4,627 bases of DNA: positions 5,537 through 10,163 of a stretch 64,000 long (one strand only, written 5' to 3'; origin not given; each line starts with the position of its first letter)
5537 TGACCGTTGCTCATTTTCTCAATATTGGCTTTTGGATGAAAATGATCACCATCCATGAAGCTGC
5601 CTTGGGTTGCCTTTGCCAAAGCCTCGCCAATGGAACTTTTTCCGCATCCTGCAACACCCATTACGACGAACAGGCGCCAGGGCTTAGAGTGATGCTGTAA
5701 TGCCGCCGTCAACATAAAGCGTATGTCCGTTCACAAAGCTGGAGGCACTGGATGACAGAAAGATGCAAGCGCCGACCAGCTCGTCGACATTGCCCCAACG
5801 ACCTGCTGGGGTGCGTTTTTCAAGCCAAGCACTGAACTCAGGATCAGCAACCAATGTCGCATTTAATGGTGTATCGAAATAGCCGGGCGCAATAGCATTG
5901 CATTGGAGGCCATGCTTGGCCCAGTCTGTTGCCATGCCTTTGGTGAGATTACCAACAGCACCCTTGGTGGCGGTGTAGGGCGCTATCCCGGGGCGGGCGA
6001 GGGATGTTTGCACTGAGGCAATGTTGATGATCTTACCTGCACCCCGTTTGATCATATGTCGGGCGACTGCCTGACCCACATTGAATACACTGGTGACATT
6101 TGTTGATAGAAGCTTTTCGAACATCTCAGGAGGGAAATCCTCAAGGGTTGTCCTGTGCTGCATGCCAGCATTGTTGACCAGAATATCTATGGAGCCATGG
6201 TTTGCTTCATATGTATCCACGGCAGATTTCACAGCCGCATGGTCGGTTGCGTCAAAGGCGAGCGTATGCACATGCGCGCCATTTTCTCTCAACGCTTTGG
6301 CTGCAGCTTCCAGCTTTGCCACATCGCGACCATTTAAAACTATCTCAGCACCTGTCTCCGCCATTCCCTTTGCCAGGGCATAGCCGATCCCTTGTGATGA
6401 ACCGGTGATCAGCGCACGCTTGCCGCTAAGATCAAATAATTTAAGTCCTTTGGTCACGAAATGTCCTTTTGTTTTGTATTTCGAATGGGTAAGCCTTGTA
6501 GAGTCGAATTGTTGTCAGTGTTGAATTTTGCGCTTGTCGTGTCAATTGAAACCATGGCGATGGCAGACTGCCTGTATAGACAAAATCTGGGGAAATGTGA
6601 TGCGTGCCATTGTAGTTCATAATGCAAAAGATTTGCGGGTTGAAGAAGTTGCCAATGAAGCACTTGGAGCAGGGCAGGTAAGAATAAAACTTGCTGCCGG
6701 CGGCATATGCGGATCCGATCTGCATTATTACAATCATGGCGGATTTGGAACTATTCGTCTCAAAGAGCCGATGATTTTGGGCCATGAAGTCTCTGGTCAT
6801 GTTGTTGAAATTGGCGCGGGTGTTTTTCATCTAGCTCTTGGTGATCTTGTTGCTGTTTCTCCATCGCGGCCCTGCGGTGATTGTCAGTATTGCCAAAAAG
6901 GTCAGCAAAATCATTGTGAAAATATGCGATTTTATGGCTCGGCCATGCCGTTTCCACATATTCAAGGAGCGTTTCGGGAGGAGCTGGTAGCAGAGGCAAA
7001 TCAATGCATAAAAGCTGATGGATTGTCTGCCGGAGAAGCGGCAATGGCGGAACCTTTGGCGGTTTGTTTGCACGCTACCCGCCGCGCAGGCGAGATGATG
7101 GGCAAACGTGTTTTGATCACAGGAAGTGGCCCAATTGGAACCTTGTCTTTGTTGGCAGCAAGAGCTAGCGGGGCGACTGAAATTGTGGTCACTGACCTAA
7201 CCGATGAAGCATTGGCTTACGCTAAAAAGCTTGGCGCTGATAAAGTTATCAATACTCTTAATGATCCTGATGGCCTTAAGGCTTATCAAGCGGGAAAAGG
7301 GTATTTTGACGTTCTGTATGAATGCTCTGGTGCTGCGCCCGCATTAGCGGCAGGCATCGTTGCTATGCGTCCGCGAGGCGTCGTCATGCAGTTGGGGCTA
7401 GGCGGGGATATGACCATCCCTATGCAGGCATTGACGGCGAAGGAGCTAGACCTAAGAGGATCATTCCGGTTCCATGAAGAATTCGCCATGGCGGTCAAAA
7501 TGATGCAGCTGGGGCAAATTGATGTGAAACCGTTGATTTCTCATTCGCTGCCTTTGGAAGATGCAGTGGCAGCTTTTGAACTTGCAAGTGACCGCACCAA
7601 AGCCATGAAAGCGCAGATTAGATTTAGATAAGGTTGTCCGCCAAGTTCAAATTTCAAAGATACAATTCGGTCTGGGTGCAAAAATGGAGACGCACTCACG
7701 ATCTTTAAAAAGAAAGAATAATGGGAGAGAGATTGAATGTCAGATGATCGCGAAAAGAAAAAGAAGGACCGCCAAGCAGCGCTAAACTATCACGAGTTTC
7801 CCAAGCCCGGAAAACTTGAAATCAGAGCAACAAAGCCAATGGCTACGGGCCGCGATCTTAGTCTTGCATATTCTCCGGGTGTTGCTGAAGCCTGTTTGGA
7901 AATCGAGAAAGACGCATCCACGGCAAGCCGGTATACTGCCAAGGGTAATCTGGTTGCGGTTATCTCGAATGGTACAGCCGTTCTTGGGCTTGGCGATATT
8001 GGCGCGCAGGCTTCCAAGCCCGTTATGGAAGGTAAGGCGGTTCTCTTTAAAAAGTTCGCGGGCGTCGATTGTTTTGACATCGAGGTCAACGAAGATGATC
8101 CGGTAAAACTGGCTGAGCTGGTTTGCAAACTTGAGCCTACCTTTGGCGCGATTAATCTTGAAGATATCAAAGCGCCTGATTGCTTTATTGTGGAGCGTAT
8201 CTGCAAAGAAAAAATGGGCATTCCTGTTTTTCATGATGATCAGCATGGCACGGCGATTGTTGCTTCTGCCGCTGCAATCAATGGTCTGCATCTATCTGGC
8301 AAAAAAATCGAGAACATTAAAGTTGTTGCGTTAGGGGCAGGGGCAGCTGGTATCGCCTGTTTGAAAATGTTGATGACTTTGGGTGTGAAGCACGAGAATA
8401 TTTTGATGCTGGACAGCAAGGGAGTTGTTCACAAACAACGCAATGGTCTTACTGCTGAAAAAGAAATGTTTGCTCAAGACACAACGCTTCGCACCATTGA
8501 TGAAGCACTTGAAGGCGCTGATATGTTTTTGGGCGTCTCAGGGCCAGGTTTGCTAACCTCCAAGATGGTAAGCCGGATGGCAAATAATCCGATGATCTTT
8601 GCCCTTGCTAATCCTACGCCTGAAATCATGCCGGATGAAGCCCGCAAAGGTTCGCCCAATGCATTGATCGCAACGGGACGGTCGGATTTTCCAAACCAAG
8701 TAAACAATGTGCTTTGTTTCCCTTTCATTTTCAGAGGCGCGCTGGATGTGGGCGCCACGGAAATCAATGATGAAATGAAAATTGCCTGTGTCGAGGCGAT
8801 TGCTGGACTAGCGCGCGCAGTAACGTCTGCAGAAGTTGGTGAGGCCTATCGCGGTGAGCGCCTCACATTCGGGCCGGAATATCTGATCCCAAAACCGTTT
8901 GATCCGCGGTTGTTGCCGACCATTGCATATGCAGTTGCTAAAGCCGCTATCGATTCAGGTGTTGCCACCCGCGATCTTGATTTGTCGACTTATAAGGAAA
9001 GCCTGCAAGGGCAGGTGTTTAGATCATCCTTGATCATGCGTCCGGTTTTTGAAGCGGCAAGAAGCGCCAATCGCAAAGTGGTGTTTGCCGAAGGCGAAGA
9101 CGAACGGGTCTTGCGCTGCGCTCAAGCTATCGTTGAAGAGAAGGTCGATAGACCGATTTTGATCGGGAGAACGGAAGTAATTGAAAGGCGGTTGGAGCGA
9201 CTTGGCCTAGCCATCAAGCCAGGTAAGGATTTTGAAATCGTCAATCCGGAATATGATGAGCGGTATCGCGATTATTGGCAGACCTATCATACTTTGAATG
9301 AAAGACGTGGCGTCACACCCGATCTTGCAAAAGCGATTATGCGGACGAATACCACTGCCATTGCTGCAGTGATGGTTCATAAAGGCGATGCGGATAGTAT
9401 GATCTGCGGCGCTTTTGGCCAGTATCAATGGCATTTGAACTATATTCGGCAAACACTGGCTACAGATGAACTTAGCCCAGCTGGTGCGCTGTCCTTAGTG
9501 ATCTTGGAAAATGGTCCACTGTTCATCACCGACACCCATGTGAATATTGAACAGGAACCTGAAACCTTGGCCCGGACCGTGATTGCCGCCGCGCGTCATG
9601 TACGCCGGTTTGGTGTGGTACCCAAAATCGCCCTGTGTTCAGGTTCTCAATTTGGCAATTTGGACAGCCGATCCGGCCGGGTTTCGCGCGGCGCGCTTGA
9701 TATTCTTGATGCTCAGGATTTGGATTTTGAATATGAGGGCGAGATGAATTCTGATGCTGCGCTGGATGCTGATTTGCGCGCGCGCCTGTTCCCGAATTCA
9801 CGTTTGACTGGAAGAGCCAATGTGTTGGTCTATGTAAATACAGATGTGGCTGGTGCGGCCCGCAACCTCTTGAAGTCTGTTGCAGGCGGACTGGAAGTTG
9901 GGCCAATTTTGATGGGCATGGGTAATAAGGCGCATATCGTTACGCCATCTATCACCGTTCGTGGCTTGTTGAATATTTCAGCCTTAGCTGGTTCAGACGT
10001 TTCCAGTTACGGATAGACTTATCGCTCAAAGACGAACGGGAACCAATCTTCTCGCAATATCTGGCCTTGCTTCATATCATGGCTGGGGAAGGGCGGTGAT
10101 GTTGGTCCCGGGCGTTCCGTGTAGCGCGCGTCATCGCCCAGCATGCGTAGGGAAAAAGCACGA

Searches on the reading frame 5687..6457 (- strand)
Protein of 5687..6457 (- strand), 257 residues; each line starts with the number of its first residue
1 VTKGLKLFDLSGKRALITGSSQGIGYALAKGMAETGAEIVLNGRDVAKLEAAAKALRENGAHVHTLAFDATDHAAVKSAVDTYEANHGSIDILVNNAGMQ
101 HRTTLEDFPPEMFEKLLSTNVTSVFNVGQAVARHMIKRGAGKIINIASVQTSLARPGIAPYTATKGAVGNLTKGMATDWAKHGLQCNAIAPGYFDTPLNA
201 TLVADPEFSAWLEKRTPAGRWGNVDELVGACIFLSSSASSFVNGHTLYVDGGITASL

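Call 30: search_protein_families(library=pfam, proteins=[window:5687-6457:-], max_evalue=0.01)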
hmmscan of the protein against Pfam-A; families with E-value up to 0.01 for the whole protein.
window:5687-6457:- (257 aa): 4 families
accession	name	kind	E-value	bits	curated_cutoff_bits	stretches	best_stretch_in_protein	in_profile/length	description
PF13561.12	adh_short_C2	-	2.6e-60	204.4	27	1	21-254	5-236/236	Enoyl-(Acyl carrier protein) reductase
PF00106.31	adh_short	-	7.5e-59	198.9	26.6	1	13-205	1-193/195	short chain dehydrogenase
PF08659.16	KR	-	8.9e-18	65.3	22.6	1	16-191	4-175/180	KR domain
PF03807.23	F420_oxidored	-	0.0039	18.2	21.6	0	24-62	10-50/94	NADP oxidoreductase coenzyme F420-dependent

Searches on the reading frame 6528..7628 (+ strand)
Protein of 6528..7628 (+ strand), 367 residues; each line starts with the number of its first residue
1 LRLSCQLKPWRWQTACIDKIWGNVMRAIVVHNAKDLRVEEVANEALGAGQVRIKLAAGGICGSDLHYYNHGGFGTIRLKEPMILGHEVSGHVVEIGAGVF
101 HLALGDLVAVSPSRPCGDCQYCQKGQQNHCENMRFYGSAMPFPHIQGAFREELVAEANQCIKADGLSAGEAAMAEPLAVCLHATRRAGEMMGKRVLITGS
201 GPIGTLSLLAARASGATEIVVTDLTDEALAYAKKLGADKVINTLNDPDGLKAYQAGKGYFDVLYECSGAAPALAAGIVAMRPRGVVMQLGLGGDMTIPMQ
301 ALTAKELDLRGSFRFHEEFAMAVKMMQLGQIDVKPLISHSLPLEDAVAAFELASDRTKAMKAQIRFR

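Call 30: search_protein_families(library=pfam, proteins=[window:6528-7628:+], max_evalue=0.01)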
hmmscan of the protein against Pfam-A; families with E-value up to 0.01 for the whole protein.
window:6528-7628:+ (367 aa): 4 families
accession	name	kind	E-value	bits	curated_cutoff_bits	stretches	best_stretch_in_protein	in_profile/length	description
PF08240.17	ADH_N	-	1.4e-27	96.4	23.5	1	47-163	1-102/104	Alcohol dehydrogenase GroES-like domain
PF00107.32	ADH_zinc_N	-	1e-24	87.4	31.8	1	202-326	1-127/129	Zinc-binding dehydrogenase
PF16912.11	Glu_dehyd_C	-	4.8e-13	49.5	34.9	1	183-359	22-207/211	Glucose dehydrogenase C-terminus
PF13602.12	ADH_zinc_N_2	-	4.7e-07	31.2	27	1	235-355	1-125/134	Zinc-binding dehydrogenase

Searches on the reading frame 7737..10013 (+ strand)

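Call 30: search_protein_families(library=pfam, proteins=[window:7737-10013:+], max_evalue=0.01)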
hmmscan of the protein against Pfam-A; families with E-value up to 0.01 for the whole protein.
window:7737-10013:+ (759 aa): 6 families
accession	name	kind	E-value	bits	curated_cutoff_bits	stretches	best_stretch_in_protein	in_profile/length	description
PF01515.24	PTA_PTB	-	8.1e-72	242.7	24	1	433-751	2-318/319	Phosphate acetyl/butaryl transferase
PF00390.24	malic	-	1.4e-26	93.9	23.1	1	25-154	2-179/182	Malic enzyme, N-terminal domain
PF03949.21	Malic_M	-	2.3e-21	76.7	23.5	1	171-362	3-228/258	Malic enzyme, NAD binding domain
PF01262.27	AlaDh_PNT_C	-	0.00022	21.2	23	1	177-288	11-126/214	Alanine dehydrogenase/PNT, C-terminal domain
PF12434.13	Malate_DH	-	0.0027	18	21.5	1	6-22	16-32/32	Malate dehydrogenase enzyme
PF00899.27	ThiF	-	0.0068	16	28.1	1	189-226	16-51/238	ThiF family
